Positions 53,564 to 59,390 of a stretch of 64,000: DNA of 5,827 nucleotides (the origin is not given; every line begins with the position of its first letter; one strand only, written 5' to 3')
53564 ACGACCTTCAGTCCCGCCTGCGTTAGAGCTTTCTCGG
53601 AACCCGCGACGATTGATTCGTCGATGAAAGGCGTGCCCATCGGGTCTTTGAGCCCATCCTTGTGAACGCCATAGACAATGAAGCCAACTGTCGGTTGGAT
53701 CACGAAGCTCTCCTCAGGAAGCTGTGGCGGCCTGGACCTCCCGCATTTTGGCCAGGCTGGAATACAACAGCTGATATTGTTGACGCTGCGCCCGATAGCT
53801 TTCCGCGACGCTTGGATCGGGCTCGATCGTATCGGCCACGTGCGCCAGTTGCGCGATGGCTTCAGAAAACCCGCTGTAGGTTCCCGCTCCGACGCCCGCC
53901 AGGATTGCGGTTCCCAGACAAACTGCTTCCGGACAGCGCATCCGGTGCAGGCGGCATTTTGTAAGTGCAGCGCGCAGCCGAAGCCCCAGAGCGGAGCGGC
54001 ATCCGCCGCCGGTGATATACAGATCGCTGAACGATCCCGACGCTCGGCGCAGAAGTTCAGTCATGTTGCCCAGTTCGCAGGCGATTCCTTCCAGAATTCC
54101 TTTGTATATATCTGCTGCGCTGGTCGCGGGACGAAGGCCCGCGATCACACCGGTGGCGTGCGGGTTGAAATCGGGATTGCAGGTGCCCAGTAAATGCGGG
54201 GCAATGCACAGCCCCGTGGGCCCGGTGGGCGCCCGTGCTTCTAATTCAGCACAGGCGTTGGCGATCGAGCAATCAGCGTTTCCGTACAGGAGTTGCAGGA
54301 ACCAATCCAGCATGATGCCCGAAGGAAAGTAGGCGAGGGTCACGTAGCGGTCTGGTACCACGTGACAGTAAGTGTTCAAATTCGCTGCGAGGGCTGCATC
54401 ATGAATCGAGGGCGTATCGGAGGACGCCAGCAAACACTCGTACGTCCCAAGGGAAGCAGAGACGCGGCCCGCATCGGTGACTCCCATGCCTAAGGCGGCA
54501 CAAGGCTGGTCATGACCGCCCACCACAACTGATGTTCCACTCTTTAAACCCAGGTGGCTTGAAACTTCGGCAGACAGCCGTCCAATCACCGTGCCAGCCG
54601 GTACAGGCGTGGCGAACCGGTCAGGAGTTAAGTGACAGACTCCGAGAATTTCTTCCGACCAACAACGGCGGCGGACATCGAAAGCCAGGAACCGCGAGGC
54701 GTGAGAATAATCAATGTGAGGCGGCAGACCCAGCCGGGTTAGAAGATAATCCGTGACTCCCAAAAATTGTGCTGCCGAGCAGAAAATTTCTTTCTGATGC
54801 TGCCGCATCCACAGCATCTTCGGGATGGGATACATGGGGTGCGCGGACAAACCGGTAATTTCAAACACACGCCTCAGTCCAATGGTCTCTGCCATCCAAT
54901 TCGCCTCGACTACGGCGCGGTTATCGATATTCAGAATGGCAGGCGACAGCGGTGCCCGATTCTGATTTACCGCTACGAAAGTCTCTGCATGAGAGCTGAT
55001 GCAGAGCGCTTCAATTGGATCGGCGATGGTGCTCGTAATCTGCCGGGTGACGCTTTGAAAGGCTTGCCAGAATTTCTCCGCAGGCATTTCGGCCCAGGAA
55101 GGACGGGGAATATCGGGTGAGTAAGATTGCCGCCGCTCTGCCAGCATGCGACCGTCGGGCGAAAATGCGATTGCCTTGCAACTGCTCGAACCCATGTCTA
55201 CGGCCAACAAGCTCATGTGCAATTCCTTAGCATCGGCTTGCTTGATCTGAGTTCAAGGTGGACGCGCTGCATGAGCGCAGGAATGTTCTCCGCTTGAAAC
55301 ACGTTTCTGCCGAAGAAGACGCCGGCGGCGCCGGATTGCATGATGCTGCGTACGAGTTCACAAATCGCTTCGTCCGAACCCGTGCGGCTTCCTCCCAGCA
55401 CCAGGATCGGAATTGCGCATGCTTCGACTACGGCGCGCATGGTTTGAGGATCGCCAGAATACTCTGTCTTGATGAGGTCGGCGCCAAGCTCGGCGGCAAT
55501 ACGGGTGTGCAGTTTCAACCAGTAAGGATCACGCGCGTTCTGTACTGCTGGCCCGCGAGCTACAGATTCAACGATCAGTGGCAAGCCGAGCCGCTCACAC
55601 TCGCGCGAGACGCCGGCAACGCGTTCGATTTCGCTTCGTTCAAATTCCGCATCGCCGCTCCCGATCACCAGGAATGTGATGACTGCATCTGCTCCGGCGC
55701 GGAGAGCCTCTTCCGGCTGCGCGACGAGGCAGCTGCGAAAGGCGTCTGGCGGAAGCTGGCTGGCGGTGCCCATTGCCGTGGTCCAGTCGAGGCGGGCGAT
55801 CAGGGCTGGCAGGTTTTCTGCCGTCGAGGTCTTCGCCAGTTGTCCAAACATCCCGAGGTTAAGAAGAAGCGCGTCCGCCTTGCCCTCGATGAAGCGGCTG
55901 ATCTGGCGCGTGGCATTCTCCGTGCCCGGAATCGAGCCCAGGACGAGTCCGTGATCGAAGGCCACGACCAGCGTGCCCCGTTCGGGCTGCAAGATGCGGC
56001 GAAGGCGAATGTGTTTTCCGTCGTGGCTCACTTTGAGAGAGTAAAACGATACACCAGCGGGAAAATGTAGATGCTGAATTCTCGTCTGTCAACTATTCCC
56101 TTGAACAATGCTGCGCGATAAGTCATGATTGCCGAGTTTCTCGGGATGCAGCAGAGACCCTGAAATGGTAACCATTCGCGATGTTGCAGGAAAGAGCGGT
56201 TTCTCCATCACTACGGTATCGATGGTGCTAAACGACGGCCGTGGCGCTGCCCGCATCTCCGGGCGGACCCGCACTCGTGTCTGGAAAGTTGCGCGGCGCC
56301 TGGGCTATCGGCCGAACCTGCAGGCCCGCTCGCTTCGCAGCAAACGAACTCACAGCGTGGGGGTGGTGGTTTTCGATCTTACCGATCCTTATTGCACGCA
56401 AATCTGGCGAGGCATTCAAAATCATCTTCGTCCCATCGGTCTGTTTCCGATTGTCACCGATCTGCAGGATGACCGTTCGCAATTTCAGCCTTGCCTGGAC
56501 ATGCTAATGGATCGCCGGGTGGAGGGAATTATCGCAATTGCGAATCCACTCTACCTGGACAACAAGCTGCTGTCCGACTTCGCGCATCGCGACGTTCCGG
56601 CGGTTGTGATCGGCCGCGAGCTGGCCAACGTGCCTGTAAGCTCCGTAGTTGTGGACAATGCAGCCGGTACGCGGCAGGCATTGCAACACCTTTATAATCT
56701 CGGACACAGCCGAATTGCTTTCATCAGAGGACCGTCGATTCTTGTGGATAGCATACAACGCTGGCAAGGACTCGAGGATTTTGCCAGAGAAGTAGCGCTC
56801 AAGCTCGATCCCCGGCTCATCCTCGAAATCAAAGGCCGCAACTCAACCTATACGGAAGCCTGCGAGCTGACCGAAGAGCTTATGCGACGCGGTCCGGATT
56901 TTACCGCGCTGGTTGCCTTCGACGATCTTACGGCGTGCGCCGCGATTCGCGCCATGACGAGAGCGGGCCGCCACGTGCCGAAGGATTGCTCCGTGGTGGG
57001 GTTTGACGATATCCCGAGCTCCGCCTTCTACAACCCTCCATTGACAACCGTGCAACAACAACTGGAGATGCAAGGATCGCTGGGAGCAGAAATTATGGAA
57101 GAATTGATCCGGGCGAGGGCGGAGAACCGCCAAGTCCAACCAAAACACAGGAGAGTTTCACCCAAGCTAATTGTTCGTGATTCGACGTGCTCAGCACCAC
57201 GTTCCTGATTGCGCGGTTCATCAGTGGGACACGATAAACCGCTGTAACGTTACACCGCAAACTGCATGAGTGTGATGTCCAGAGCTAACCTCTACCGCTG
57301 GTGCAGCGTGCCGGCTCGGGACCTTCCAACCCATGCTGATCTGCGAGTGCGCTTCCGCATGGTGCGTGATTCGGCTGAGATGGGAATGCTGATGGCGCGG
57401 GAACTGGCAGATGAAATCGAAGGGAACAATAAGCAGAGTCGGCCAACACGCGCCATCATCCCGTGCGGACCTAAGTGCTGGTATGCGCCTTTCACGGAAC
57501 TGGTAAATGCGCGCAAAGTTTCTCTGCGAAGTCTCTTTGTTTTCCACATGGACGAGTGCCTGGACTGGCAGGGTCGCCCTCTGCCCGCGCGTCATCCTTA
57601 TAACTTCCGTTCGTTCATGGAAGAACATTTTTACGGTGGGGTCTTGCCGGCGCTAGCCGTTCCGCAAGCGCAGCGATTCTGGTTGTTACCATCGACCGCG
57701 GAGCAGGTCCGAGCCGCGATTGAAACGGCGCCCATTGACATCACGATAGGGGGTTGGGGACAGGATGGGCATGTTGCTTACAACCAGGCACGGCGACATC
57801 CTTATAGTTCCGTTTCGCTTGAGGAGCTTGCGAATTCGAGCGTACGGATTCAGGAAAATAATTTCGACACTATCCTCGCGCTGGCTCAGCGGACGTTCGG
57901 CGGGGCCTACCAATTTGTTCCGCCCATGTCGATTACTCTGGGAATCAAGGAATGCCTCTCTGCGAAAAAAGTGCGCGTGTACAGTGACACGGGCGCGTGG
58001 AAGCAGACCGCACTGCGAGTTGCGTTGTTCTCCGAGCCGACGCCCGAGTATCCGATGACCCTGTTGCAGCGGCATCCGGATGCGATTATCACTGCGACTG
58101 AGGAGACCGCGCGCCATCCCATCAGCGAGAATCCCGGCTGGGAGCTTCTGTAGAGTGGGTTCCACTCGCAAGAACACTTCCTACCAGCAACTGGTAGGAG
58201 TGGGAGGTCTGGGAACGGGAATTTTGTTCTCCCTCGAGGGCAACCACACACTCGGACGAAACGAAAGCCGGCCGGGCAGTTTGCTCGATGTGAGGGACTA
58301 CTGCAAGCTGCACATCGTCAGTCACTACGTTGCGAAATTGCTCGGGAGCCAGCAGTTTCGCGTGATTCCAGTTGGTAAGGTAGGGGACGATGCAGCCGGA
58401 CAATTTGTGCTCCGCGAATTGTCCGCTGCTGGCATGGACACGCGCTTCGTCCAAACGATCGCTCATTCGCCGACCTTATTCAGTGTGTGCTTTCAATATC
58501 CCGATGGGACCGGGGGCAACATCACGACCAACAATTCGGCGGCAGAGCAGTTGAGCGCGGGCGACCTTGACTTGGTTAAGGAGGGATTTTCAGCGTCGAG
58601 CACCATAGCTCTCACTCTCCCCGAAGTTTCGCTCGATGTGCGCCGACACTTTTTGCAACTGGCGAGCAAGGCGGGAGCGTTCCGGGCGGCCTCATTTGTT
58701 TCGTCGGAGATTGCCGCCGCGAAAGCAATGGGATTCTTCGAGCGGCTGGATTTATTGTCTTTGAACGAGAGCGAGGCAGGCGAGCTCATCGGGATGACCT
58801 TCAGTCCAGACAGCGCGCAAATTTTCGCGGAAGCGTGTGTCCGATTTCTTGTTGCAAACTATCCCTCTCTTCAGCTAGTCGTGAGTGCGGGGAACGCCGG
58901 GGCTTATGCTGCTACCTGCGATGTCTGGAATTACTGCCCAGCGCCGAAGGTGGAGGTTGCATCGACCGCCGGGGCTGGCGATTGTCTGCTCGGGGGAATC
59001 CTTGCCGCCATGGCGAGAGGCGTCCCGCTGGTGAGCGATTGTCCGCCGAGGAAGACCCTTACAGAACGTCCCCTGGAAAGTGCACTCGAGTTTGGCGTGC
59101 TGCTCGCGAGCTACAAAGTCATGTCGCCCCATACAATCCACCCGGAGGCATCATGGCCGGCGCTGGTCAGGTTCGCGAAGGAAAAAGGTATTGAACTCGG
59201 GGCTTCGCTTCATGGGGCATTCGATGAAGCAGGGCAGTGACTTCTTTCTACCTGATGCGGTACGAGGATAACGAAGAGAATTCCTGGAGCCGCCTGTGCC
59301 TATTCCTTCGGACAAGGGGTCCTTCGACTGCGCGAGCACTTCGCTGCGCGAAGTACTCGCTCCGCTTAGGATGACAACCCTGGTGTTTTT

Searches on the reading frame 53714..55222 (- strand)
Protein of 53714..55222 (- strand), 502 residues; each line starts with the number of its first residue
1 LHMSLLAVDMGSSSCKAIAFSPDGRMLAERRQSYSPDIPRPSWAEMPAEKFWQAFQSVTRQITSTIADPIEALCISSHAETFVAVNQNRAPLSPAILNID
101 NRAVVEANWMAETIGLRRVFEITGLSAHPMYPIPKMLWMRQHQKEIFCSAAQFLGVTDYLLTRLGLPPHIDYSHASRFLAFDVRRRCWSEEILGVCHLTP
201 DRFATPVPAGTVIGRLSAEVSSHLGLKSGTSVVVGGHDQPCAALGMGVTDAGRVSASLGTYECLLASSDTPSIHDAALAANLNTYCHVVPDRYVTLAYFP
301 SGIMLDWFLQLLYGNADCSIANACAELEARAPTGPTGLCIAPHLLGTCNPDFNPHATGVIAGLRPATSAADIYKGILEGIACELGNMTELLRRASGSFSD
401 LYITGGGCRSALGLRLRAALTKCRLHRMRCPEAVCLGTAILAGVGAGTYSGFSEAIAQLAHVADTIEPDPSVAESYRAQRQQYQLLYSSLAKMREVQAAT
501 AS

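Call 22: search_protein_families(library=pfam, proteins=[window:53714-55222:-], max_evalue=0.00001)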
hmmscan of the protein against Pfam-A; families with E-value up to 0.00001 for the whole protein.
window:53714-55222:- (502 aa): 2 families
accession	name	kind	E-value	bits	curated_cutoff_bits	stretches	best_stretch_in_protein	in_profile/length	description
PF00370.27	FGGY_N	-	1.8e-47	162.4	28.8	1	6-245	3-245/245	FGGY family of carbohydrate kinases, N-terminal domain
PF02782.22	FGGY_C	-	2.2e-25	90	27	1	255-445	2-197/198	FGGY family of carbohydrate kinases, C-terminal domain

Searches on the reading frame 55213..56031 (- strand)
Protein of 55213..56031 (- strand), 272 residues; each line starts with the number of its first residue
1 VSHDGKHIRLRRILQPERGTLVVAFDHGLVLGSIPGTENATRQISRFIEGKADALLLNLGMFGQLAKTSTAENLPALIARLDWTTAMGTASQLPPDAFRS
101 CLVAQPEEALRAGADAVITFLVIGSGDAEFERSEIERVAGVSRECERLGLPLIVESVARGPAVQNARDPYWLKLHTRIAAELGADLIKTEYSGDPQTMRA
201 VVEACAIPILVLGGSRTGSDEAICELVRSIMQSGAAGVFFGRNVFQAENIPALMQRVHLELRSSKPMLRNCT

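Call 22: search_protein_families(library=pfam, proteins=[window:55213-56031:-], max_evalue=0.00001)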
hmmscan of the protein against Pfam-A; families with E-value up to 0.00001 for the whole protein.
window:55213-56031:- (272 aa): 1 family
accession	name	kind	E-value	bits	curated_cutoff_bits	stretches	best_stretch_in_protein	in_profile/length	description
PF01791.15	DeoC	-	1.8e-39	136.1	23.8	1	21-247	2-229/229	DeoC/LacD family aldolase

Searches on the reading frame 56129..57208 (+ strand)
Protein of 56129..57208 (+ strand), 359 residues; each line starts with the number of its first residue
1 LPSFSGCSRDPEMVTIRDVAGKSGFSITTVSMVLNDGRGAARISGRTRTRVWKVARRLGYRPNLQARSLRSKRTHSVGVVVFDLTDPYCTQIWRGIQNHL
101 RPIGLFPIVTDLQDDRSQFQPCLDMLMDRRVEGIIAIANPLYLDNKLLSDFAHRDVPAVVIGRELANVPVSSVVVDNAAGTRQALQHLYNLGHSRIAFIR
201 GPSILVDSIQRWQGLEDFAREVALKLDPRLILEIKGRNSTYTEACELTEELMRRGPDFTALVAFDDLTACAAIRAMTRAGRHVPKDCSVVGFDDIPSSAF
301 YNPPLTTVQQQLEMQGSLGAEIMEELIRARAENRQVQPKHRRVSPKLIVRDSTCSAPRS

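Call 22: search_protein_families(library=pfam, proteins=[window:56129-57208:+], max_evalue=0.00001)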
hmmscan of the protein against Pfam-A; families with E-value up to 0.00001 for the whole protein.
window:56129-57208:+ (359 aa): 4 families
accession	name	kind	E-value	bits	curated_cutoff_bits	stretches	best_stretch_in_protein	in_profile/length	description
PF13377.12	Peripla_BP_3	-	5e-29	101.9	26.5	1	186-353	2-167/167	Periplasmic binding protein-like domain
PF00532.27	Peripla_BP_1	-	1.9e-26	93.6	22.2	1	74-337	1-272/281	Periplasmic binding proteins and sugar binding domain of LacI family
PF00356.27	LacI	-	6.5e-12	45.5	27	1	15-63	1-46/46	Bacterial regulatory proteins, lacI family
PF13407.12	Peripla_BP_4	-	5e-09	36.5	35.1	1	77-298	1-222/258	Periplasmic binding protein domain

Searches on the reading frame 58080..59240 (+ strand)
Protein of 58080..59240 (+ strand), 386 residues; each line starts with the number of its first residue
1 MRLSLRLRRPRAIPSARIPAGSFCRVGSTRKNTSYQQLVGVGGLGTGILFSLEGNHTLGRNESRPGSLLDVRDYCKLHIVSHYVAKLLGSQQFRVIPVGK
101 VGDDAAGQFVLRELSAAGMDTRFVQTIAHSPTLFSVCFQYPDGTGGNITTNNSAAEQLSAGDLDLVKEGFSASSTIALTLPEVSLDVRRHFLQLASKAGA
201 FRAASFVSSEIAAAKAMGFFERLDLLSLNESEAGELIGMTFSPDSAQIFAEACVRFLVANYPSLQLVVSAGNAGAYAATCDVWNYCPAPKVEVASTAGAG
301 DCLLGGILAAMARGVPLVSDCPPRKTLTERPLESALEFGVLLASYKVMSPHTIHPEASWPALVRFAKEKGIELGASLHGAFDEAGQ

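Call 22: search_protein_families(library=pfam, proteins=[window:58080-59240:+], max_evalue=0.00001)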
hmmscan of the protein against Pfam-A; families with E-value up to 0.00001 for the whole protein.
window:58080-59240:+ (386 aa): 1 family
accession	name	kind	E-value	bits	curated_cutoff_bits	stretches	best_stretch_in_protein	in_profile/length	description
PF00294.29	PfkB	-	3.3e-27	96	25.8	1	85-355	43-298/302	pfkB family carbohydrate kinase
